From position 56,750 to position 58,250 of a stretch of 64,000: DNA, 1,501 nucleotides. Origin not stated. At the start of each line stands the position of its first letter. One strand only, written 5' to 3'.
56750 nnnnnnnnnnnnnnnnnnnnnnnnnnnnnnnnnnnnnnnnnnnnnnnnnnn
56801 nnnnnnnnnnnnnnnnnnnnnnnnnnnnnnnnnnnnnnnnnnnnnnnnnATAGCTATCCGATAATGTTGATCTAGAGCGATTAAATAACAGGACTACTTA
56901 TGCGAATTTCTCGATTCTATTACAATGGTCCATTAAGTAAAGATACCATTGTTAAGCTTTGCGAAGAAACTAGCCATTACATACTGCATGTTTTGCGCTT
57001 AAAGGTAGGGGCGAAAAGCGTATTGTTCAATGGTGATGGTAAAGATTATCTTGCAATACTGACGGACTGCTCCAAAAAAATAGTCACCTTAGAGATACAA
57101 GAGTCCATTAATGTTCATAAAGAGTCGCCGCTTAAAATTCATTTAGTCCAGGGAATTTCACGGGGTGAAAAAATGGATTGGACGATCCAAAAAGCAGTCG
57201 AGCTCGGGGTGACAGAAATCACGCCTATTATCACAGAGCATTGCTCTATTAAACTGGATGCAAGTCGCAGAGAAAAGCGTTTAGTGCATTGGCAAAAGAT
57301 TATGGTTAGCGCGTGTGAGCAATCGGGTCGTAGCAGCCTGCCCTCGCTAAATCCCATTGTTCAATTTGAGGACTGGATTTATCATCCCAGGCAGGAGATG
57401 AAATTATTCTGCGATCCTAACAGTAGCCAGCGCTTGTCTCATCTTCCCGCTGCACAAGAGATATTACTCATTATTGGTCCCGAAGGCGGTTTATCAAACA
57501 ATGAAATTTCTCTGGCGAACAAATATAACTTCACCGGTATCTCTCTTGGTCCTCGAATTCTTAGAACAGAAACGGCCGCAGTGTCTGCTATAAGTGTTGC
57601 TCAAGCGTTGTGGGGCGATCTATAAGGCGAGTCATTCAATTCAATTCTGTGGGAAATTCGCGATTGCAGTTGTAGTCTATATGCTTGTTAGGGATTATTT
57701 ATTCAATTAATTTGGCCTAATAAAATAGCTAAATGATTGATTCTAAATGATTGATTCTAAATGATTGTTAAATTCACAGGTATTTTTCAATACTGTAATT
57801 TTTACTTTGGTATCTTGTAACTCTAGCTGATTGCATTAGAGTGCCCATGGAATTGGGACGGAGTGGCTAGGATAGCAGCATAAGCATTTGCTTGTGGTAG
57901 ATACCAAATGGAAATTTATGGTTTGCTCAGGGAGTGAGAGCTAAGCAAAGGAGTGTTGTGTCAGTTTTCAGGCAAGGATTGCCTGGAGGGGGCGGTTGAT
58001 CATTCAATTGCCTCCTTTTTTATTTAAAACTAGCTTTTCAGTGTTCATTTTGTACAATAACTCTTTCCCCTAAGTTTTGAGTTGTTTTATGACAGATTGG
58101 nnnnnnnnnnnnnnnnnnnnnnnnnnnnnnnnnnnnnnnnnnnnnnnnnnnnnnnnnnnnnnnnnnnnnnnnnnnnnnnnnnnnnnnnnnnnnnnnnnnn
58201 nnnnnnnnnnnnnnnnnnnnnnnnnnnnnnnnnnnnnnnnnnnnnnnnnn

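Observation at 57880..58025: Intergenic candidate CsrA/RsmA-titrating sRNA (CsrB/RsmY/RsmZ-like)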

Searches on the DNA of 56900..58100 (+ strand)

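Call 4: search_rna_families(source=window, start=57600, end=58100, threshold=evalue, max_evalue=10, show_alignments=5)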
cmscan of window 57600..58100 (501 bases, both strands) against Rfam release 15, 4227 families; matches with E-value up to 10: 4.
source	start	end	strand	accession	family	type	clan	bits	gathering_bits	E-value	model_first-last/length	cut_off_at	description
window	58021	58089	+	RF02846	Ref84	Gene; antisense;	-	18.5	52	9.1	1-87/87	no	Enterococcus sRNA 84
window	57824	58024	+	RF00018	CsrB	Gene; sRNA;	CL00106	15.7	71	0.028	1-356/356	no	CsrB/RsmB RNA family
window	57943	58023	+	RF02551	DapZ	Cis-reg;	-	14.6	56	8.2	1-78/78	no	ABC transporter regulator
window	57709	57742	+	RF01726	SAM-II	Cis-reg; riboswitch;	-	13.6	44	9.4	1-60/60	no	SAM-II riboswitch aptamer (SAM-II long loop)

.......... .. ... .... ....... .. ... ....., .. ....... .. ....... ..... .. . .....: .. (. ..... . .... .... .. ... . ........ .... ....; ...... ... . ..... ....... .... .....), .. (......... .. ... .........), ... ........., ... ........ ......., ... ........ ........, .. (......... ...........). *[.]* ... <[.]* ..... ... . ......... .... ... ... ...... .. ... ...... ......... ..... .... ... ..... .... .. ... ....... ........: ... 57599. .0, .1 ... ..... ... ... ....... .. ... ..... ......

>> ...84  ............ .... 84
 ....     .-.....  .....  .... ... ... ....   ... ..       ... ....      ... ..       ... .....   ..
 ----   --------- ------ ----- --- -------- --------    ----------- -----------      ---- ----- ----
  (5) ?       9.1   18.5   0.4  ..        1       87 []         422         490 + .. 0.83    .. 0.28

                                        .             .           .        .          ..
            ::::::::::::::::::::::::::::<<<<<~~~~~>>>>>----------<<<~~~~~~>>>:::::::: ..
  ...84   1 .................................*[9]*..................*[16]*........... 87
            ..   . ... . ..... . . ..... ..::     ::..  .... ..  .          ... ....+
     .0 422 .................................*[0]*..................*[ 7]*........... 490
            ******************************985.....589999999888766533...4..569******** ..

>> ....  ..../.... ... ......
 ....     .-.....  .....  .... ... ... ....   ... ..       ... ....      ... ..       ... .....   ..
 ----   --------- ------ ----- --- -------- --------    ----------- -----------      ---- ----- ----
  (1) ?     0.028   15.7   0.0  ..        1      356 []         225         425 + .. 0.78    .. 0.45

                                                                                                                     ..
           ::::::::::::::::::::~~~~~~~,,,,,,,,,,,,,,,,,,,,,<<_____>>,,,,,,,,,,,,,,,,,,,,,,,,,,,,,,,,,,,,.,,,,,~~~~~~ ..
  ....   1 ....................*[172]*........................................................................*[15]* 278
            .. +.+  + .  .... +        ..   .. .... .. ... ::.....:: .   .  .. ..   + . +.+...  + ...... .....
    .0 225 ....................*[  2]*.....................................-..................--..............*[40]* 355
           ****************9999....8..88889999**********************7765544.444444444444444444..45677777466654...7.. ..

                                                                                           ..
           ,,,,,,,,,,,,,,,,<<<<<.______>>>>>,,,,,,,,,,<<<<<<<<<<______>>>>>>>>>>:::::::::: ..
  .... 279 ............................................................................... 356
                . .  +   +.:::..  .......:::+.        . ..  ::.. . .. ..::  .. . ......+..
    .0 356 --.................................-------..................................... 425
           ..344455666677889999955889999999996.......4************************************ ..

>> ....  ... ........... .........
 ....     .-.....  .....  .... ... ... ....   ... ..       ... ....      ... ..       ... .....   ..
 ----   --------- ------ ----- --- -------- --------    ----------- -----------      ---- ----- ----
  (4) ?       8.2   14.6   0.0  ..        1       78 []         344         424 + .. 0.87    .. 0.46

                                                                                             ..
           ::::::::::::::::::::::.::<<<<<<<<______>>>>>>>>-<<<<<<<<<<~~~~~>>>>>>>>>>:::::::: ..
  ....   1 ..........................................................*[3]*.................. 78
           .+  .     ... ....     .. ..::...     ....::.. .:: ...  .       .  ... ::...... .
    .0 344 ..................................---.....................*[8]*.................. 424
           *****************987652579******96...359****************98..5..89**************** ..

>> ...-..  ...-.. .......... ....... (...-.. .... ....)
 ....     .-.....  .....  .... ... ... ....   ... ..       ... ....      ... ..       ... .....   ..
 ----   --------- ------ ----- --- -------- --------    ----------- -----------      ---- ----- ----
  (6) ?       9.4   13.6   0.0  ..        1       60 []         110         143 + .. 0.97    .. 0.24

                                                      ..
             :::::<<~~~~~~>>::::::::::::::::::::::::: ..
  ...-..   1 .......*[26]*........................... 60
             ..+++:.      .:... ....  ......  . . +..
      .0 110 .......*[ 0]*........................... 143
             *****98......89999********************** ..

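Call 54: build_rna_model(alignment_id=A2)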
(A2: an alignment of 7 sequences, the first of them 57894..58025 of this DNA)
Model R1 built from alignment A2 (7 sequences, 138 columns); structure: RNAalifold consensus.
model positions 128; base pairs 22; branch points 2; effective number of sequences 2.06; information 0.59 bits per position. Calibrated on 0.2 Mb of random sequence (short: E-values are rough).
structure used (alignment columns):
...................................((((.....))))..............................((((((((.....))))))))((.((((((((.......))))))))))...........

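Call 55: search_with_rna_model(model_id=R1, source=window, max_evalue=10, filters=off)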
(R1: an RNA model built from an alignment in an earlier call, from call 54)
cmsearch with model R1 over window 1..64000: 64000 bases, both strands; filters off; matches with E-value up to 10: 13.
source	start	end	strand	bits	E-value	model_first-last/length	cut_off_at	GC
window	57897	58023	+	112.1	1.5e-26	1-128/128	no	0.44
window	34371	34425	+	9.9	3.1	1-128/128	no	0.24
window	9333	9462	-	9.9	3.2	1-128/128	no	0.36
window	10167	10209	-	9.6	3.7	1-128/128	no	0.21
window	30107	30231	+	9.6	3.7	1-128/128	no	0.44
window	30139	30234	-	9.3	4.5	1-128/128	no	0.41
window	44036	44073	-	9.2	4.6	1-128/128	no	0.24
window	1257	1366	-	8.3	7.7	1-128/128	no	0.41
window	13656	13756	+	8.3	7.8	1-128/128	no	0.39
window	36341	36454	-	8.3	7.9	1-128/128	no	0.32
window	53146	53213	-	8.3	8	1-128/128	no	0.26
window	3822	3953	-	8.2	8.2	1-128/128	no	0.32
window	13035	13142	-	8.1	8.8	1-128/128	no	0.4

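Call 56: search_with_rna_model(model_id=R1, sources=[L001, L002, L003, L004, L005, L006, L007, L008, L009, L010, L011, L012, L013, L014, L015, L016, L017, L018, L019, L020, L021, L022, L023, L024, L025, L026, L027, L028, L029, L030, L031, L032, L033, L036, L038, L039, L040, L041, L042, L043, L044, L045, L047, L048, L049, L050, L051, L052, L053, L054, L055, L056, L057, L058, L059, L060, L061, L062, L063, L064, L065, L066, L067, L068, L069, L070, L071, L072, L073], max_evalue=1)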
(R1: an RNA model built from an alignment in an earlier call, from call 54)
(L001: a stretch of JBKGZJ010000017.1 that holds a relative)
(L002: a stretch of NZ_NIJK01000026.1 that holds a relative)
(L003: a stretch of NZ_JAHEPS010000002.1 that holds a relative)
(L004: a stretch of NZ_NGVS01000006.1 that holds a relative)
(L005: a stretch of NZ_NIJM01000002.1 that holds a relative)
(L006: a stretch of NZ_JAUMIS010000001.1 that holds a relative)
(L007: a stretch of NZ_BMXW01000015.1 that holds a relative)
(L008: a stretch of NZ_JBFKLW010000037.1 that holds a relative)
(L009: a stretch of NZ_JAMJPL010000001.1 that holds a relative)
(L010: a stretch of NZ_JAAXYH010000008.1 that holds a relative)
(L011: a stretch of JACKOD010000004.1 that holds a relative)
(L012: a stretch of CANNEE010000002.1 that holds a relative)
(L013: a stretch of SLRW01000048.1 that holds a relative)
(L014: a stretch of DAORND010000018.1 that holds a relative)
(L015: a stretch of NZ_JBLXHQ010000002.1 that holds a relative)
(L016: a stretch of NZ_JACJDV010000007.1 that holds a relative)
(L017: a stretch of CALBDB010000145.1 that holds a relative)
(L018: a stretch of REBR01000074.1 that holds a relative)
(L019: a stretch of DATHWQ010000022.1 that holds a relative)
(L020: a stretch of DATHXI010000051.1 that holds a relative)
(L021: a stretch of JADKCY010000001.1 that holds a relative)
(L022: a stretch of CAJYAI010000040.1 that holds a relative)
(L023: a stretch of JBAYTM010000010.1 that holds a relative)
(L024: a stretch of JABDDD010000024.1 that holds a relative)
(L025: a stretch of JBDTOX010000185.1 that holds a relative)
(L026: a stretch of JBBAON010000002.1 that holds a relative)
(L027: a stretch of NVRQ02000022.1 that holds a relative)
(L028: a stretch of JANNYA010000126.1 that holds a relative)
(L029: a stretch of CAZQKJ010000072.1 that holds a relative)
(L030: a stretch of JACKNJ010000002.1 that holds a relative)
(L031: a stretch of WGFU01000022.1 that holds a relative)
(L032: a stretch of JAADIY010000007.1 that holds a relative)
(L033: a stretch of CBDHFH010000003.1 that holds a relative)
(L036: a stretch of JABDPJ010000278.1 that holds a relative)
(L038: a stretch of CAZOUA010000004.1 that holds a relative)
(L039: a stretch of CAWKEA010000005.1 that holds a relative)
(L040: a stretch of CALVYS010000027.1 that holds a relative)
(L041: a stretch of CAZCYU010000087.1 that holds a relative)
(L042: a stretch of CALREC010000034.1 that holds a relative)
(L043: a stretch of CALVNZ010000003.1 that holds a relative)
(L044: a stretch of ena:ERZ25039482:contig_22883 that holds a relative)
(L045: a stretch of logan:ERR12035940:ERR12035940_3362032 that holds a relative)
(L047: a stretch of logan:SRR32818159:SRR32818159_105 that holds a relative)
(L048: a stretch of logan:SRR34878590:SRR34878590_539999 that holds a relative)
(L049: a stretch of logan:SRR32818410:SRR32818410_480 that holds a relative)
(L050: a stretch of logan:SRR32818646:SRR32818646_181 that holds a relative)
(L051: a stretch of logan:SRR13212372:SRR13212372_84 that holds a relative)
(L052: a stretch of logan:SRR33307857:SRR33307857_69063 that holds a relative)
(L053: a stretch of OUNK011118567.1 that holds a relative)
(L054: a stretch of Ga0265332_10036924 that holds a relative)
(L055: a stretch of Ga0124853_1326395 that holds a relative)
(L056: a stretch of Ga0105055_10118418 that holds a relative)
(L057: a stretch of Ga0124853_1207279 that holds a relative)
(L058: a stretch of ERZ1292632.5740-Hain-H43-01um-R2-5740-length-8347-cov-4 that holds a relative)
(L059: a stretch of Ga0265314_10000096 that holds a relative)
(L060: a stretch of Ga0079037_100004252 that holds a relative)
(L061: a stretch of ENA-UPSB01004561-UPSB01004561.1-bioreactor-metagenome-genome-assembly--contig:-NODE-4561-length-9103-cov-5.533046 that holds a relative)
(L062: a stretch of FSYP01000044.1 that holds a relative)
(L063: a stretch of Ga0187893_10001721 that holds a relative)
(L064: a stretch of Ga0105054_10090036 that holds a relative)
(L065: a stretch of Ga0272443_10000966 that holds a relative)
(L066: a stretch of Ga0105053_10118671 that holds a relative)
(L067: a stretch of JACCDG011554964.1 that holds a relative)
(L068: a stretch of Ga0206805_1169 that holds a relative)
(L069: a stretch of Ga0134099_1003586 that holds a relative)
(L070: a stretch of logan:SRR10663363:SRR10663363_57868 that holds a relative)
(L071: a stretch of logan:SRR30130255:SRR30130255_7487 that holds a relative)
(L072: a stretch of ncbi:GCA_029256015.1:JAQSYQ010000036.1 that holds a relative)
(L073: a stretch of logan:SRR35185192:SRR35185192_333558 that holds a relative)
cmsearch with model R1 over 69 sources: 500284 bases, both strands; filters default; matches with E-value up to 1: 18.
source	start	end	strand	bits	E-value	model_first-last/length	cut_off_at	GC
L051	3454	3582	+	132.5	6.2e-31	1-128/128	no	0.4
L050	1590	1721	+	127.5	1.2e-29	1-128/128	no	0.43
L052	3965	4090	+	124.9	5.8e-29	1-128/128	no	0.38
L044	5092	5220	+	122.3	2.7e-28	1-128/128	no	0.39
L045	1620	1748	+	122.3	2.7e-28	1-128/128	no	0.39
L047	4979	5104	+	118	3.3e-27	1-128/128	no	0.4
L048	1101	1226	+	118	3.3e-27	1-128/128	no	0.4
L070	4001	4116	+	96.3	1.3e-21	1-128/128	no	0.45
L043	3816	3936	+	22.6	0.013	1-128/128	no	0.28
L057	2279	2378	+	20.2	0.053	1-128/128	no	0.5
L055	1073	1174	-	19.7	0.07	1-128/128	no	0.5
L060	1532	1633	+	19.7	0.07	1-128/128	no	0.5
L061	1023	1049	+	19.1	0.1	68-94/128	no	0.52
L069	7255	7281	-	19.1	0.1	68-94/128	no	0.52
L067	1374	1392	-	18.9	0.11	75-93/128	no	0.58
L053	2548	2568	+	18.9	0.12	74-94/128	no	0.57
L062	5092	5112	-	18.9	0.12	74-94/128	no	0.57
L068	3174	3192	+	17.5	0.26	75-93/128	no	0.63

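Call 60: search_with_rna_model(model_id=R1, sources=[window, L045, L047, L050, L051, L052, L070], max_evalue=1e-10, make_alignment=true)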
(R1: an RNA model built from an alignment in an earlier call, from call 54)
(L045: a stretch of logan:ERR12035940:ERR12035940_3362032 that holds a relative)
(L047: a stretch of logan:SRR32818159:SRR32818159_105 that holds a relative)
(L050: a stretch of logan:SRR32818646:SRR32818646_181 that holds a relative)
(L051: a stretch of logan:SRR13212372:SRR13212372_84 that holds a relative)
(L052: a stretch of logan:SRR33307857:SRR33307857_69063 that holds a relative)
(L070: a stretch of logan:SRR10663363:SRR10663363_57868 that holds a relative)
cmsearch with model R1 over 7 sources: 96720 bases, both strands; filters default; matches with E-value up to 1e-10: 7.
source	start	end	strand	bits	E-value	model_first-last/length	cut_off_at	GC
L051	3454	3582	+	132.5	1.2e-31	1-128/128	no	0.4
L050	1590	1721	+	127.5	2.3e-30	1-128/128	no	0.43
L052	3965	4090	+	124.9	1.1e-29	1-128/128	no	0.38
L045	1620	1748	+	122.3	5.1e-29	1-128/128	no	0.39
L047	4979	5104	+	118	6.4e-28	1-128/128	no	0.4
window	57897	58023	+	112.1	2.2e-26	1-128/128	no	0.44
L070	4001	4116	+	96.3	2.6e-22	1-128/128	no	0.45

Alignment A3: 7 matches aligned to the model, 134 columns, each read 5' to 3' on its own strand. Consensus structure (alignment columns), stored with it:
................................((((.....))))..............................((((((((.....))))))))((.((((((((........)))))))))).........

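Call 67: search_rna_families(sources=[L045, L047, L050, L051, L052, L070], threshold=evalue, max_evalue=10)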
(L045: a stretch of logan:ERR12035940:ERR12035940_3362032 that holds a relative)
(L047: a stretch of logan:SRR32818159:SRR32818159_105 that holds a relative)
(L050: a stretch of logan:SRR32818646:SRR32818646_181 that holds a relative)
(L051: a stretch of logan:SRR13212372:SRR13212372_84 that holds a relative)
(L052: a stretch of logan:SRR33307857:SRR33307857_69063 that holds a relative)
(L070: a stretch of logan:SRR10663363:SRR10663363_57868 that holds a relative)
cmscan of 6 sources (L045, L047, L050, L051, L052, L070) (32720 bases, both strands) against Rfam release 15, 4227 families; matches with E-value up to 10: 1.
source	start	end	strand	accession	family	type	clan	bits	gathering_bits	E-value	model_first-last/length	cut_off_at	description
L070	4805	4865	-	RF00324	snoMBII-202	Gene; snRNA; snoRNA; CD-box;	-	20.7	40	4.7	1-84/84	no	Small nucleolar RNA MBII-202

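Call 68: search_rna_families(source=L070, start=3750, end=4250, threshold=evalue, max_evalue=10)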
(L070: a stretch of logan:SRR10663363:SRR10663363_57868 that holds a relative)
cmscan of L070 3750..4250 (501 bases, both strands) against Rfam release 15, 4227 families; matches with E-value up to 10: 3.
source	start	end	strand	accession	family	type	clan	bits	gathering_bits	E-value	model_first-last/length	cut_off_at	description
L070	4044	4189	-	RF04315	manA-II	Cis-reg;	-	21.1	100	0.29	1-147/147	no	manA_II ncRNA motif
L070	3999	4093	+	RF02905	sRNA41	Gene; sRNA;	-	19.4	45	1.2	1-113/113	no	Archaeal Small RNA 41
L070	4042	4139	-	RF02344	ar14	Gene; sRNA;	-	12.5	58.8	6.3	1-123/123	no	Alphaproteobacterial ar14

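Call 69: search_rna_families(source=L051, start=3200, end=3700, threshold=evalue, max_evalue=10)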
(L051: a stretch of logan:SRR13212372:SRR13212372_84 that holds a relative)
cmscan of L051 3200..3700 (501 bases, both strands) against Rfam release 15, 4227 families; matches with E-value up to 10: 9.
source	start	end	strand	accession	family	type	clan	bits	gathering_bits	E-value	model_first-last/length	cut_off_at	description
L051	3526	3579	+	RF01489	sbrA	Gene; sRNA;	-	19.4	45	0.19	1-71/71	no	Listeria sRNA sbrA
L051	3251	3310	-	RF02406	snoR120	Gene; snRNA; snoRNA; CD-box;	-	17.7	55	5.3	1-74/74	no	Small nucleolar RNA snoR120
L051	3510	3576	+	RF02596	cyano_het_sRNA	Gene; sRNA;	-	17.4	35.7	0.68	1-56/56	no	Cyanobacteria heterocyst sRNA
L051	3323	3384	-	RF02700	HtrA_thermometer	Cis-reg; thermoregulator;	-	17.4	52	1.7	1-46/46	no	HtrA 5' UTR thermometer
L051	3228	3293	-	RF01426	snoR126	Gene; snRNA; snoRNA; CD-box;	-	16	39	4.5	1-101/101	no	small nucleolar RNA snoR126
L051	3539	3584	+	RF04288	mir-9201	Gene; miRNA;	CL00147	13.8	95.5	5.9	1-81/81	no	mir-9201 microRNA precursor family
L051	3510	3582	+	RF02056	STnc390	Gene; sRNA;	-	13.5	50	6.1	1-60/60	no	Salmonella sRNA STnc390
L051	3547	3646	+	RF02578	tsr25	Gene; sRNA;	-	11.1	63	8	1-181/181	no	S. aureus tsr25 small RNA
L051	3269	3309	-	RF01675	CrcZ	Gene; sRNA;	-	7.6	95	9.9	1-398/398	no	Pseudomonas sRNA CrcZ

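Call 80: build_rna_model(alignment_id=A4)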
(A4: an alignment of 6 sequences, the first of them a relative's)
Model R2 built from alignment A4 (6 sequences, 135 columns); structure: RNAalifold consensus.
model positions 127; base pairs 23; branch points 2; effective number of sequences 1.82; information 0.59 bits per position. Calibrated on 0.2 Mb of random sequence (short: E-values are rough).
structure used (alignment columns):
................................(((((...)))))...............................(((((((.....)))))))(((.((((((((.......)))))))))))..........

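Call 81: search_with_rna_model(model_id=R2, source=window, max_evalue=1, show_alignments=1)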
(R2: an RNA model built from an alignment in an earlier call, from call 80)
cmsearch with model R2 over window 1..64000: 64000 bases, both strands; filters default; matches with E-value up to 1: 2.
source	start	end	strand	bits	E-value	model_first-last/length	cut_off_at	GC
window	57897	58024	+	82.3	3.4e-17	1-127/127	no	0.44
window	3822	3892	+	12.3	0.92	1-127/127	no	0.28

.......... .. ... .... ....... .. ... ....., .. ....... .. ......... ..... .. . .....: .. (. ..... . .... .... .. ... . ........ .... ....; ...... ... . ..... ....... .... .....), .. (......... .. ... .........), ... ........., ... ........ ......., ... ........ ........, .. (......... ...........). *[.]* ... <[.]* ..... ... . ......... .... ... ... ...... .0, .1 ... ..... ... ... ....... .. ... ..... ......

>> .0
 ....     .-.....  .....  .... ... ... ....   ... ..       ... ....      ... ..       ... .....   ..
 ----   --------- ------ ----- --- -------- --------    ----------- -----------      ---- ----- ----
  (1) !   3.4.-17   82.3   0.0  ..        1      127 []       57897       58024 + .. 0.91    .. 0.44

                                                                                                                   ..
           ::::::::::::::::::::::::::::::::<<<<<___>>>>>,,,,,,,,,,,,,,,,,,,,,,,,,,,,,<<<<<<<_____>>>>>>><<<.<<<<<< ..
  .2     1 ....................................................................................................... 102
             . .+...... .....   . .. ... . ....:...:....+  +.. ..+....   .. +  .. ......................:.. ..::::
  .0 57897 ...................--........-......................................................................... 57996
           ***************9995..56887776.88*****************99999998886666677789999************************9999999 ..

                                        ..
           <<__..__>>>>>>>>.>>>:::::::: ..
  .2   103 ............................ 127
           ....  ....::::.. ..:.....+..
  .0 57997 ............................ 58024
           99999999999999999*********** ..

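Call 83: search_dna_similar(query=window:57800-58030:+, collection=plasmids, mode=distant, max_evalue=0.01, max_rows=10)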
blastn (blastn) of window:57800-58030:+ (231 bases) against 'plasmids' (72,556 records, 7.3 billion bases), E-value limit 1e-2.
No match.

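Call 84: search_dna_similar(query=window:57800-58030:+, collection=ecoli_genomes, mode=distant, max_evalue=0.01, max_rows=10)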
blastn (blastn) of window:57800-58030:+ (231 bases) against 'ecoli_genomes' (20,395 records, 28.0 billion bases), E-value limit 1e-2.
No match.
